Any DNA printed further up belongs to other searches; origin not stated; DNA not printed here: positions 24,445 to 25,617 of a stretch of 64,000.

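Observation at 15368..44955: About 22-kb co-directional catabolic island mixing tungsten AORs, ATZ/TRZ amidohydrolases, PreA-like and M20 enzymes, an Ftr-like formyltransferase and a non-pyrrolysine corrinoid methyltransferase module; substrate unknown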

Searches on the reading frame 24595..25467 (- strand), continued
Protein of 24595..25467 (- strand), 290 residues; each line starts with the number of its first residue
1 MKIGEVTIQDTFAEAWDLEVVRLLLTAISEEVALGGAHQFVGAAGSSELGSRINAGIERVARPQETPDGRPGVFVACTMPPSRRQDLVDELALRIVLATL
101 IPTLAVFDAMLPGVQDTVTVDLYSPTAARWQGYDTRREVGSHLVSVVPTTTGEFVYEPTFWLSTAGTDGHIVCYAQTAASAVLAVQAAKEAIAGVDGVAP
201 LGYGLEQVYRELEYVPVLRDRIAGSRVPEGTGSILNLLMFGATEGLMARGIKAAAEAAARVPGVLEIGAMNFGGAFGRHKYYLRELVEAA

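Call 28: search_protein_families(library=pfam, proteins=[L011:43-678:+, L011:1647-2732:+, L011:11047-11661:+, L011:12122-13045:+, L011:13057-13923:+, L011:13943-14857:+, L011:14791-15810:+, L011:15830-16747:+, L011:16744-18183:+, L011:18186-19364:+], max_evalue=0.0001)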
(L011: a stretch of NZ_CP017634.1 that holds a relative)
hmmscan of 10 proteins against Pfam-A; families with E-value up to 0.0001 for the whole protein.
L011:43-678:+ (211 aa): 2 families
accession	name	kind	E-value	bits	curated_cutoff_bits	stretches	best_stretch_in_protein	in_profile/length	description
PF12833.13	HTH_18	-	3.3e-25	88.6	33.6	1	128-205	2-79/80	Helix-turn-helix domain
PF00165.29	HTH_AraC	-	2.5e-24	85.3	26.6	2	115-155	2-42/42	Bacterial regulatory helix-turn-helix proteins, AraC family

L011:1647-2732:+ (361 aa): 3 families
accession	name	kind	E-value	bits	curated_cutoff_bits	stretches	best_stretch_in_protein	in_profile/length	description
PF08240.17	ADH_N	-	9.8e-30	103.3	23.5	1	45-147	2-102/104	Alcohol dehydrogenase GroES-like domain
PF00107.32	ADH_zinc_N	-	1.1e-24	87.3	31.8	1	188-318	1-128/129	Zinc-binding dehydrogenase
PF16912.11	Glu_dehyd_C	-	2.5e-06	27.5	34.9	1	173-342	27-199/211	Glucose dehydrogenase C-terminus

L011:11047-11661:+ (204 aa): 0 families

L011:12122-13045:+ (307 aa): 1 family
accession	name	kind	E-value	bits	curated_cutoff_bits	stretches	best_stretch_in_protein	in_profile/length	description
PF02361.21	CbiQ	-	1.4e-21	77.6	25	1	42-241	14-208/216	Cobalt transport protein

L011:13057-13923:+ (288 aa): 2 families
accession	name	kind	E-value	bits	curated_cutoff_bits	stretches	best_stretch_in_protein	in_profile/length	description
PF00005.33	ABC_tran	-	3e-31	109.3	25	1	32-176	3-137/137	ABC transporter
PF13304.12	AAA_21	-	7.9e-11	43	27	1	140-207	230-299/304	AAA domain, putative AbiEii toxin, Type IV TA system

L011:13943-14857:+ (304 aa): 3 families
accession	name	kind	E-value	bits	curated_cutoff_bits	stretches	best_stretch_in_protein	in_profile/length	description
PF00005.33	ABC_tran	-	1.2e-30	107.4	25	1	25-178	1-137/137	ABC transporter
PF13304.12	AAA_21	-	1.7e-06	28.8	27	0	146-182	234-273/304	AAA domain, putative AbiEii toxin, Type IV TA system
PF02463.25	SMC_N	-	6.7e-06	26.1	40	1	30-209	20-201/220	RecF/RecN/SMC N terminal domain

L011:14791-15810:+ (339 aa): 1 family
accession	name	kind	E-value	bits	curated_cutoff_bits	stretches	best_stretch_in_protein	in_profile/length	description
PF00248.27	Aldo_ket_red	-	2.5e-42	145.4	24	1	31-330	1-288/291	Aldo/keto reductase family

L011:15830-16747:+ (305 aa): 1 family
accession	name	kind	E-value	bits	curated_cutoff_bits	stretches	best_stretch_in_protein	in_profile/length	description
PF00809.28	Pterin_bind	-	1.7e-12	47.9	25.5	1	43-228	13-211/244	Pterin binding enzyme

L011:16744-18183:+ (479 aa): 2 families
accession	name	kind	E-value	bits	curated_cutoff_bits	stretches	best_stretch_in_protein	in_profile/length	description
PF01565.28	FAD_binding_4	-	1.7e-32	112.5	26.4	1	46-183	1-137/139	FAD binding domain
PF02913.24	FAD-oxidase_C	-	2.3e-16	60.7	21.2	1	272-447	60-248/248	FAD linked oxidases, C-terminal domain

L011:18186-19364:+ (392 aa): 4 families
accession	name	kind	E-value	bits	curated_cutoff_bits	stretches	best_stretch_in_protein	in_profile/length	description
PF02754.22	CCG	-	6.5e-30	103.5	20.6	2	274-361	1-84/85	Cysteine-rich domain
PF13183.11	Fer4_8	-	4.7e-10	40.3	27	1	16-82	4-68/68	4Fe-4S dicluster domain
PF13534.11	Fer4_17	-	2.6e-09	37.9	22.2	1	17-83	2-61/61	4Fe-4S dicluster domain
PF13187.11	Fer4_9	-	5.7e-05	23.5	27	1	17-81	2-50/52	4Fe-4S dicluster domain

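Call 31: search_protein_families(library=pfam, proteins=[L011:11047-11658:+, L011:19810-20796:+, L014:13583-14665:+, L018:18853-20040:+, L022:10468-11934:+, L025:11491-12867:+, L013:6491-7525:+, L012:2298-3698:+, L012:11026-12399:+, L014:10985-12097:-], max_evalue=0.01)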
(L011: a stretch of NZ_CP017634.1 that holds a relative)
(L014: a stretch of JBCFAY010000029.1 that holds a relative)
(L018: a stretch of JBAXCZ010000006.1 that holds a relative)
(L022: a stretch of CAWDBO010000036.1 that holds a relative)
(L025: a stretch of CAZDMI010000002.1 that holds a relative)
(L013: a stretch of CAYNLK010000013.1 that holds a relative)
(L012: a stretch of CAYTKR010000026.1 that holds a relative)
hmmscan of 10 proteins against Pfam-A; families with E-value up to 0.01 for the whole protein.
L011:11047-11658:+ (204 aa): 0 families

L011:19810-20796:+ (329 aa): 1 family
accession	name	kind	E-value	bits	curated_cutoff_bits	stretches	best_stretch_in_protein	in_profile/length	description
PF01208.23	URO-D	-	2.3e-23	83.2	23.9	1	78-320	97-344/346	Uroporphyrinogen decarboxylase (URO-D)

L014:13583-14665:+ (361 aa): 1 family
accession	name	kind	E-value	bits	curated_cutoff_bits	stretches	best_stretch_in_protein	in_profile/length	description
PF02653.21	BPD_transp_2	-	3.1e-45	154.9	26.8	1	66-341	4-269/269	Branched-chain amino acid transport system / permease component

L018:18853-20040:+ (396 aa): 4 families
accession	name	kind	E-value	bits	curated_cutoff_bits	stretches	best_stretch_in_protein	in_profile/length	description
PF02608.20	Bmp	-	1.3e-49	169.3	24.1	1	100-389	3-298/301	ABC transporter substrate-binding protein PnrA-like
PF13407.12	Peripla_BP_4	-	1.1e-08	35.5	35.1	1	111-310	9-220/258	Periplasmic binding protein domain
PF13458.12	Peripla_BP_6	-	0.00026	21.2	31.7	1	262-311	53-104/343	Periplasmic binding protein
PF04392.18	ABC_sub_bind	-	0.0012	18.6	25.9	0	119-181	17-86/293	ABC transporter substrate binding protein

L022:10468-11934:+ (489 aa): 2 families
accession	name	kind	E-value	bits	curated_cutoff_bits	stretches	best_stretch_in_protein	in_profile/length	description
PF02608.20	Bmp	-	5.1e-64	216.6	24.1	1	190-474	2-291/301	ABC transporter substrate-binding protein PnrA-like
PF13407.12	Peripla_BP_4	-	0.00027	21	35.1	1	299-401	107-215/258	Periplasmic binding protein domain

L025:11491-12867:+ (459 aa): 2 families
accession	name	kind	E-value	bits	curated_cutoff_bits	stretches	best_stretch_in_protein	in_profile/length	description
PF01979.26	Amidohydro_1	-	1.4e-25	90.7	25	2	285-431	222-344/345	Amidohydrolase family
PF07969.17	Amidohydro_3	-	2.3e-18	67.4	29.7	2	303-432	364-471/472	Amidohydrolase family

L013:6491-7525:+ (345 aa): 3 families
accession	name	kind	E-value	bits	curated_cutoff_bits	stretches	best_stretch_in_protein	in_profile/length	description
PF19328.4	DAP_DH_C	-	3.2e-12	46.9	23.3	1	141-334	5-195/206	2,4-diaminopentanoate dehydrogenase C-terminal domain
PF01408.29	GFO_IDH_MocA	-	5.2e-05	24.3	24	1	10-130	7-117/120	Oxidoreductase family, NAD-binding Rossmann fold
PF03447.22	NAD_binding_3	-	0.0019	19.3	24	1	10-106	1-94/116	Homoserine dehydrogenase, NAD binding domain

L012:2298-3698:+ (467 aa): 0 families

L012:11026-12399:+ (458 aa): 3 families
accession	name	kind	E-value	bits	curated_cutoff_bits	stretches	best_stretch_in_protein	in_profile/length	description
PF02056.22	Glyco_hydro_4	-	2.1e-48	164.7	23.2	1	4-182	1-180/183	Family 4 glycosyl hydrolase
PF11975.13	Glyco_hydro_4C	-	7.7e-33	114.7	24.1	1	194-428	1-208/211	Family 4 glycosyl hydrolase C-terminal domain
PF00056.29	Ldh_1_N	-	0.0032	17.9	27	0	4-87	2-80/141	lactate/malate dehydrogenase, NAD binding domain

L014:10985-12097:- (371 aa): 0 families
